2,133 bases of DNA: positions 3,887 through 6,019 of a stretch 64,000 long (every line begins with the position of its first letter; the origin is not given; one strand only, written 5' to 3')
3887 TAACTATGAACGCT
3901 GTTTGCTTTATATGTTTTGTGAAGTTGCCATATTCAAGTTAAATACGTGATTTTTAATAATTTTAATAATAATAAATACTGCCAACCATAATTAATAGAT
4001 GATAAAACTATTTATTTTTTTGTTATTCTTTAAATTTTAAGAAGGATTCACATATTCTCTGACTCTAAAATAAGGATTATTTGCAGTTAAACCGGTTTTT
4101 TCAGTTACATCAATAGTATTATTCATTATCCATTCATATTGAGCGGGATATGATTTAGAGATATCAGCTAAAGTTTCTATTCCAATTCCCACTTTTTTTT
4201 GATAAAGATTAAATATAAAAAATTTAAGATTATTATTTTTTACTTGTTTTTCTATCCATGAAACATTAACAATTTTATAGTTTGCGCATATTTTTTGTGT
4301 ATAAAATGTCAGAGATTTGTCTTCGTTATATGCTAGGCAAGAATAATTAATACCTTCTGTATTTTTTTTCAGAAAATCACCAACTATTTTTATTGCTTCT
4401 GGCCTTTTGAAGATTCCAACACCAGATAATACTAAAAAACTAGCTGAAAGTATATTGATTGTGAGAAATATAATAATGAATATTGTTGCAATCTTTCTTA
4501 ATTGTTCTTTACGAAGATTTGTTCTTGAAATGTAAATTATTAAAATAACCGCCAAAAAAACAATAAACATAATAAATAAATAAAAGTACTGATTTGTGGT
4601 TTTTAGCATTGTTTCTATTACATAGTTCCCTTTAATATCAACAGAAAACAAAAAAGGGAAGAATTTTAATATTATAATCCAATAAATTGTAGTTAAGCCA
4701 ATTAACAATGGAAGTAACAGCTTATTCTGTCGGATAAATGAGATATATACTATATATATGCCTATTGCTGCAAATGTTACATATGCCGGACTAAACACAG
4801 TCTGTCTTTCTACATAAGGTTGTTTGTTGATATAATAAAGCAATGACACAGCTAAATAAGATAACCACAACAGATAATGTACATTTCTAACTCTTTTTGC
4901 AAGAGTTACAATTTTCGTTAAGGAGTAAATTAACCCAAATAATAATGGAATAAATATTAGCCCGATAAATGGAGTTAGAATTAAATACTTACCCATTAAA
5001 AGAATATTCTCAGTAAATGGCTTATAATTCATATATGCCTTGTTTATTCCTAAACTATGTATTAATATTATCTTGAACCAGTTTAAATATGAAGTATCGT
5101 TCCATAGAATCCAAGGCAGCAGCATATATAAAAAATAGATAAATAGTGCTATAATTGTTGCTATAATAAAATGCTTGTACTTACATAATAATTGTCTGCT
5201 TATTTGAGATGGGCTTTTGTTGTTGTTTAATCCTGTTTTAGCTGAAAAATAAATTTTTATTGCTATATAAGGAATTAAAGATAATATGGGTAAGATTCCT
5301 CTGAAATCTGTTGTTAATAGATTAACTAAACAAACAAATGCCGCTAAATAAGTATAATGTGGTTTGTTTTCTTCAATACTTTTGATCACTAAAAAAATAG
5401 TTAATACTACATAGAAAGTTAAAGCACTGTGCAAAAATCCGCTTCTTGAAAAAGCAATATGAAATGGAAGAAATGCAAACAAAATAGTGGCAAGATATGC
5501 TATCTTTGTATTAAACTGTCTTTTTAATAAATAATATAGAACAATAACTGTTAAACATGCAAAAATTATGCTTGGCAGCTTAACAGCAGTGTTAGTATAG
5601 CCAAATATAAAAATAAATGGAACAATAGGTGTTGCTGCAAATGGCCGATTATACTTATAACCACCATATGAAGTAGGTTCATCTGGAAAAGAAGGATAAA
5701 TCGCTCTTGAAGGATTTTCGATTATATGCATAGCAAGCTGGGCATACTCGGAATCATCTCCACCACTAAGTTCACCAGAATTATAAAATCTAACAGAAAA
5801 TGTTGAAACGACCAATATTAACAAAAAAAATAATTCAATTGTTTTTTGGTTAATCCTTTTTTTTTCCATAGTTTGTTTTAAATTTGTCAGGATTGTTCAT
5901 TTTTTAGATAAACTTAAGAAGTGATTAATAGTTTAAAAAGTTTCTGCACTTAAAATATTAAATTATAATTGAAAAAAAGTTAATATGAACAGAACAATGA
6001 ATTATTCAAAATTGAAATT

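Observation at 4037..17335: Arn-like lipid-carrier aminosugar transfer module (GT2, CE4 deformylase-like, GT-C) combined with a WbpB/WbpE/WbpD-like 3-amino-sugar triad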

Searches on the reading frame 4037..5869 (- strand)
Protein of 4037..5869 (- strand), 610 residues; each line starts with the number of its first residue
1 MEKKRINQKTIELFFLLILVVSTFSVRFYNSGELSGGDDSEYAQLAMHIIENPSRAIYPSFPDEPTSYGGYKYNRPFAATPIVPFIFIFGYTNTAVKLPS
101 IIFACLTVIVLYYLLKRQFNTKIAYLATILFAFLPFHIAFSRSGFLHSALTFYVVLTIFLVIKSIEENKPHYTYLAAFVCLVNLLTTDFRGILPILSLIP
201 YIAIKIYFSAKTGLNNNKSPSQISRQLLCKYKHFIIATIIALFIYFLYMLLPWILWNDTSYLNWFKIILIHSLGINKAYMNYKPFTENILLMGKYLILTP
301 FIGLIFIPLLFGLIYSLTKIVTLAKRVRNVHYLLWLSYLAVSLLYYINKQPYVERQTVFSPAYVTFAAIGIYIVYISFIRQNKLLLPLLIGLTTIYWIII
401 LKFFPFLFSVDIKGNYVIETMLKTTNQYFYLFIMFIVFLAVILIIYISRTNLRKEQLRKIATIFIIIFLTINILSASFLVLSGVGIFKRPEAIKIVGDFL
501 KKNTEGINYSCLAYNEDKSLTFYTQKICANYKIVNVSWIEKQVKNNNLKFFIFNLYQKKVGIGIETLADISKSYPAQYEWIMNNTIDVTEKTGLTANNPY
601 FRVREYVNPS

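Call 3: search_protein_families(library=pfam, proteins=[window:4037-5869:-], max_evalue=0.01)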
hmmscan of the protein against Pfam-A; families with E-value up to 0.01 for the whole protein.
window:4037-5869:- (610 aa): 2 families
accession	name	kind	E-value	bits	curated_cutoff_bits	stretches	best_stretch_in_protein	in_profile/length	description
PF13231.12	PMT_2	-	1.5e-11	45.2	26.1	1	85-204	13-131/160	Dolichyl-phosphate-mannose-protein mannosyltransferase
PF02366.24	PMT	-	2e-05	24.7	22.7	1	76-257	65-234/245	Dolichyl-phosphate-mannose-protein mannosyltransferase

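Call 8: search_protein_families(library=ncbifam, proteins=[window:4037-5869:-], max_evalue=0.001)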
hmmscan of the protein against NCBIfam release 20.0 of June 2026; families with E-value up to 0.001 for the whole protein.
window:4037-5869:- (610 aa): 1 family
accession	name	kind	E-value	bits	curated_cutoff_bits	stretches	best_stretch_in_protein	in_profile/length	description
TIGR03663.1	TIGR03663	subfamily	2.5e-05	23.5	126.25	1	68-339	41-302/435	flippase activity-associated protein Agl23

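Call 12: search_solved_structures(query=window:4037-5869:-, max_evalue=1, show_alignments=2)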
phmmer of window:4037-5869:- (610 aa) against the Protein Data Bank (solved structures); distinct sequences matched with E-value up to 1: 0.

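Call 21: find_homologous_proteins(query=window:4037-5869:-, max_evalue=0.001)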
Query window:4037-5869:- (610 aa): 26 proteins with E <= 0.001 among 8000 candidates.
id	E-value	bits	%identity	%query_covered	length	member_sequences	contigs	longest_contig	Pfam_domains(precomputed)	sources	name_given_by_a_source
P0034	0.0e+0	1327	100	100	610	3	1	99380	PF02366.25,PF13231.13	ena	-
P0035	3.7e-246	837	64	96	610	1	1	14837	PF13231.13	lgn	-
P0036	8.3e-244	829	63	97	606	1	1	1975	PF13231.13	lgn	-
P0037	4.8e-209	714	54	100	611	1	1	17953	PF13231.13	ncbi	ncbi:MAG: glycosyltransferase family 39 protein [Candidatus Woesearchaeota archaeon]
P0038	2.3e-173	597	50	99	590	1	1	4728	PF13231.13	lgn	-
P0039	8.1e-161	555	58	74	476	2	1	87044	PF13231.13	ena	-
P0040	8.9e-137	476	42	98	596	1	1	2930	PF13231.13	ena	-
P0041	1.6e-135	472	42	98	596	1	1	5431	PF13231.13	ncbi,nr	ncbi:MAG: glycosyltransferase family 39 protein [Candidatus Nanoarchaeia archaeon]|nr:glycosyltransf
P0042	1.9e-135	471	41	98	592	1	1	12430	PF13231.13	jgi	-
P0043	4.8e-135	470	42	98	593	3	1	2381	PF13231.13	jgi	-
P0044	6.0e-135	470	41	98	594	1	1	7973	PF13231.13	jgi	-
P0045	2.1e-134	468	42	98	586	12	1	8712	PF13231.13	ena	-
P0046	2.8e-134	467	42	98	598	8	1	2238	PF13231.13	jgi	-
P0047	5.3e-134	467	41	98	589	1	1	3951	PF13231.13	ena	-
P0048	8.7e-134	466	42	98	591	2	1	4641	PF13231.13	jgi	-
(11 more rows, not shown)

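Call 22: find_encoding_contigs(protein=P0037, flank=10000, max_places=1)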
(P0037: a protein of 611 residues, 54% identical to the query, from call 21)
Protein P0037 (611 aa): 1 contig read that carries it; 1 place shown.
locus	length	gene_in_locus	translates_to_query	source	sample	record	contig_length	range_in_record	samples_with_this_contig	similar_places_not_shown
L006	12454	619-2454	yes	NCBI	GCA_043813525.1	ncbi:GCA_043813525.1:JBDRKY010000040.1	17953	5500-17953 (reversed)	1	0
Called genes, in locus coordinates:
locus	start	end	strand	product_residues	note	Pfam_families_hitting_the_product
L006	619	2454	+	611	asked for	PF13231:PMT_2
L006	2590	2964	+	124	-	PF05523:FdtA (weak), PF14667:Polysacc_synt_C, PF07883:Cupin_2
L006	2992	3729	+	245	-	PF00535:Glycos_transf_2, PF10111:Glyco_tranf_2_2 (weak), PF13641:Glyco_tranf_2_3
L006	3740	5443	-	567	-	PF02366:PMT (weak), PF13231:PMT_2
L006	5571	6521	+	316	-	PF03706:LPG_synthase_TM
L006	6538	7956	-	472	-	PF02310:B12-binding, PF04055:Radical_SAM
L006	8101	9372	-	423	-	PF03446:NAD_binding_2 (weak), PF03721:UDPG_MGDP_dh_N, PF00984:UDPG_MGDP_dh, PF03720:UDPG_MGDP_dh_C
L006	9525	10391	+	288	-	PF00535:Glycos_transf_2, PF10111:Glyco_tranf_2_2 (weak)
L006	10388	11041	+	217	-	PF13489:Methyltransf_23, PF05219:DREV (weak), PF13847:Methyltransf_31, PF08241:Methyltransf_11, PF08242:Methyltransf_12, PF13649:Methyltransf_25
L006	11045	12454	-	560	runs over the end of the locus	PF25840:Ulvan_lyase_N (weak)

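Call 23: find_encoding_contigs(protein=P0042, flank=10000, max_places=1)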
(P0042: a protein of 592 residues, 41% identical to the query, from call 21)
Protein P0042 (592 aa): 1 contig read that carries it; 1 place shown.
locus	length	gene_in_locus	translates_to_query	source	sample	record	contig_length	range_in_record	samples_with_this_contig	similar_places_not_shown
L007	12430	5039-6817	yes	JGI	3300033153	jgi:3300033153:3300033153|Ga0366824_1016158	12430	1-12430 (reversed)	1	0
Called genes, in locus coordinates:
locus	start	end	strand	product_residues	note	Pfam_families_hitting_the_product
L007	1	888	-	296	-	?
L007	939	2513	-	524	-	PF25840:Ulvan_lyase_N (weak)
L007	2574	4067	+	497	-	PF04422:FrhB_FdhB_N, PF04432:FrhB_FdhB_C, PF01209:Ubie_methyltran (weak), PF13489:Methyltransf_23, PF08241:Methyltransf_11, PF08242:Methyltransf_12, PF13649:Methyltransf_25, PF13847:Methyltransf_31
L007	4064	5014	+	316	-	PF03706:LPG_synthase_TM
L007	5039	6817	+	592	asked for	PF13231:PMT_2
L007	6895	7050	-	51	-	-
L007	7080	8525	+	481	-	-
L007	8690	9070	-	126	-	-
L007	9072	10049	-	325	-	PF00483:NTP_transferase, PF12804:NTP_transf_3, PF24894:Hexapep_GlmU (faint), PF25084:LbH_EIF2B (weak), PF25087:GMPPB_C (weak)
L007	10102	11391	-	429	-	PF01210:NAD_Gly3P_dh_N (weak), PF03721:UDPG_MGDP_dh_N, PF03807:F420_oxidored (faint), PF00984:UDPG_MGDP_dh, PF03720:UDPG_MGDP_dh_C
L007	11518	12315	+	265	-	PF00483:NTP_transferase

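Call 24: find_encoding_contigs(protein=P0035, flank=10000, max_places=1)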
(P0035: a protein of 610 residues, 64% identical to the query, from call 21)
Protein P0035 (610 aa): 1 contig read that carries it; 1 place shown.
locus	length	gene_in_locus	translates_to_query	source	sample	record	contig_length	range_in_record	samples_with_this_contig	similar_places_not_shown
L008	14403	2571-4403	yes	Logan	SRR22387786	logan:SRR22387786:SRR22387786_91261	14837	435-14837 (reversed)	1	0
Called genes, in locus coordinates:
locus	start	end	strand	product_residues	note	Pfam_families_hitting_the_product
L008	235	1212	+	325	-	PF03706:LPG_synthase_TM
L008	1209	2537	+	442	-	PF00037:Fer4 (weak), PF12837:Fer4_6 (faint), PF13183:Fer4_8 (faint), PF13237:Fer4_10 (faint), PF04422:FrhB_FdhB_N, PF04432:FrhB_FdhB_C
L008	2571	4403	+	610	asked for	PF13231:PMT_2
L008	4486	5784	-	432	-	PF03721:UDPG_MGDP_dh_N, PF00984:UDPG_MGDP_dh, PF03720:UDPG_MGDP_dh_C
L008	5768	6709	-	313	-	PF01073:3Beta_HSD, PF01370:Epimerase, PF02719:Polysacc_synt_2, PF04321:RmlD_sub_bind, PF05368:NmrA, PF07993:NAD_binding_4 (faint), PF13460:NAD_binding_10, PF16363:GDP_Man_Dehyd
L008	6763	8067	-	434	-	PF03446:NAD_binding_2 (faint), PF03721:UDPG_MGDP_dh_N, PF00984:UDPG_MGDP_dh, PF03720:UDPG_MGDP_dh_C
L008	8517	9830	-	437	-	PF04055:Radical_SAM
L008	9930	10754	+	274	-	-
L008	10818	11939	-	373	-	PF05833:NFACT_N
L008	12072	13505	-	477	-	PF00391:PEP-utilizers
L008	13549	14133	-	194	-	PF01909:NTP_transf_2, PF18765:Polbeta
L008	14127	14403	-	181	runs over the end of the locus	-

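Call 28: search_solved_structures(query=A2, max_evalue=1, show_alignments=3)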
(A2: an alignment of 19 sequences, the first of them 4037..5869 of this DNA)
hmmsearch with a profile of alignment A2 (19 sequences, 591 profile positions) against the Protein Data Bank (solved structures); distinct sequences matched with E-value up to 1: 0.

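Call 40: predict_structure(alignment_id=A2)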
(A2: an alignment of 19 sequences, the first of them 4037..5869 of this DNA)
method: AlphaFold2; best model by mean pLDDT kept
length: 610 residues; sequences in the alignment: 19
mean_pLDDT: 80.9   pTM: 0.84
mean pLDDT of the five models: 80.9, 78.6, 78.5, 77.7, 77.1
residues with pLDDT >= 90: 186; 70-90: 309; 50-70: 101; < 50: 14
segments of 3 or more residues with pLDDT < 50: 558-568
pLDDT, mean of each block of 10 residues (from residue 1): 71 94 87 66 84 79 52 77 91 86 94 95 95 76 72 94 91 94 85 84 83 69 78 90 89 79 77 62 72 70 80 91 73 92 73 71 94 92 85 88 71 68 89 94 87 87 90 77 57 85 85 73 80 84 90 65 43 81 91 82 81
secondary structure, 60 per line:
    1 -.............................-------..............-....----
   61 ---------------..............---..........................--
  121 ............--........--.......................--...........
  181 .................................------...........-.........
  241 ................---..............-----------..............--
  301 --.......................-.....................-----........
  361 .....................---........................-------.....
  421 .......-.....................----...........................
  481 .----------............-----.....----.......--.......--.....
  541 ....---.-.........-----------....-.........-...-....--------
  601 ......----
elements in order: H2-30 H38-51 H53-56 H76-89 H93-118 H121-132 H135-142 H145-167 H170-213 H220-230 H232-256 H260-273 H285-298 H303-325 H327-347 H353-381 H385-408 H416-427 H429-449 H454-481 H492-503 E509-513 H518-524 E527-530 H536-544 E550-554 H555-558 H570-573 H575-583 E585-587 H589-592 E601-606

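Call 44: fold_search(model_id=the predicted structure, library=pdb)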
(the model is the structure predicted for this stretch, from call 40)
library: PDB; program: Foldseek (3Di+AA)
matches with E <= 10: 210; with E <= 0.001: 26
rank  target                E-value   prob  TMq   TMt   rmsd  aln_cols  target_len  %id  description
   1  5ezm                  6.0e-09  1.00  0.57  0.64   7.5       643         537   13  Crystal Structure of ArnT from Cupriavidus metallidurans in the apo state (released 2016-02-17)
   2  5f15                  9.0e-09  1.00  0.57  0.63   7.6       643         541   13  Crystal Structure of ArnT from Cupriavidus metallidurans bound to Undecaprenyl phosphate (released 2016-02-17)
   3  7oci_F                7.9e-08  1.00  0.57  0.55  11.1       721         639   11  Cryo-EM structure of yeast Ost6p containing oligosaccharyltransferase complex (released 2022-02-16)
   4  8age_A                1.3e-07  1.00  0.57  0.55  10.0       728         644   11  Structure of yeast oligosaccharylransferase complex with acceptor peptide bound (released 2022-12-07)
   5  9n9j_I                1.6e-07  1.00  0.54  0.48  14.6       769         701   11  Structure of a GRP94 folding intermediate engaged with a CCDC134- and FKBP11-bound secretory translocon (released 2025-11-19)
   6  8b6l_I                1.9e-07  1.00  0.52  0.47  12.9       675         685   12  Subtomogram average of the human Sec61-TRAP-OSTA-translocon (released 2022-12-07)
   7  8agb_A                2.2e-07  1.00  0.56  0.53  11.1       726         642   11  Structure of yeast oligosaccharylransferase complex with lipid-linked oligosaccharide bound (released 2022-12-07)
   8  6s7o_A                4.6e-07  1.00  0.54  0.50  13.2       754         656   12  Cryo-EM structure of human oligosaccharyltransferase complex OST-A (released 2019-12-18)
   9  7e9s_A                5.5e-07  1.00  0.51  0.37   9.6       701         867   13  Archaeal oligosaccharyltransferase AglB from Archaeoglobus fulgidus in complex with an inhibitory peptide and a dolich (released 2021-09-08)
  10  8agc_A                8.2e-07  1.00  0.55  0.49  14.7       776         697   11  Structure of yeast oligosaccharylransferase complex with lipid-linked oligosaccharide and non-acceptor peptide bound (released 2022-12-07)
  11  5gmy_A                9.6e-07  1.00  0.49  0.36  14.3       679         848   13  Crystal structure of the Archaeoglobus fulgidus oligosaccharyltransferase (O29867_ARCFU) tethered with an acceptor pep (released 2017-02-01)
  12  6s7t_A                1.0e-06  1.00  0.57  0.50   8.7       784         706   10  Cryo-EM structure of human oligosaccharyltransferase complex OST-B (released 2019-12-18)
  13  3wak                  1.2e-06  1.00  0.50  0.37  13.3       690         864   13  Crystal structure of the Archaeoglobus fulgidus oligosaccharyltransferase (O29867_ARCFU) in the apo form (released 2013-10-30)
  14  6ezn_F                1.9e-06  1.00  0.51  0.48  12.3       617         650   11  Cryo-EM structure of the yeast oligosaccharyltransferase (OST) complex (released 2018-01-17)
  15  8pn9_A                2.1e-06  1.00  0.51  0.48  13.2       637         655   12  Structure of human oligosaccharyltransferase OST-A complex bound to NGI-1 (released 2024-05-08)
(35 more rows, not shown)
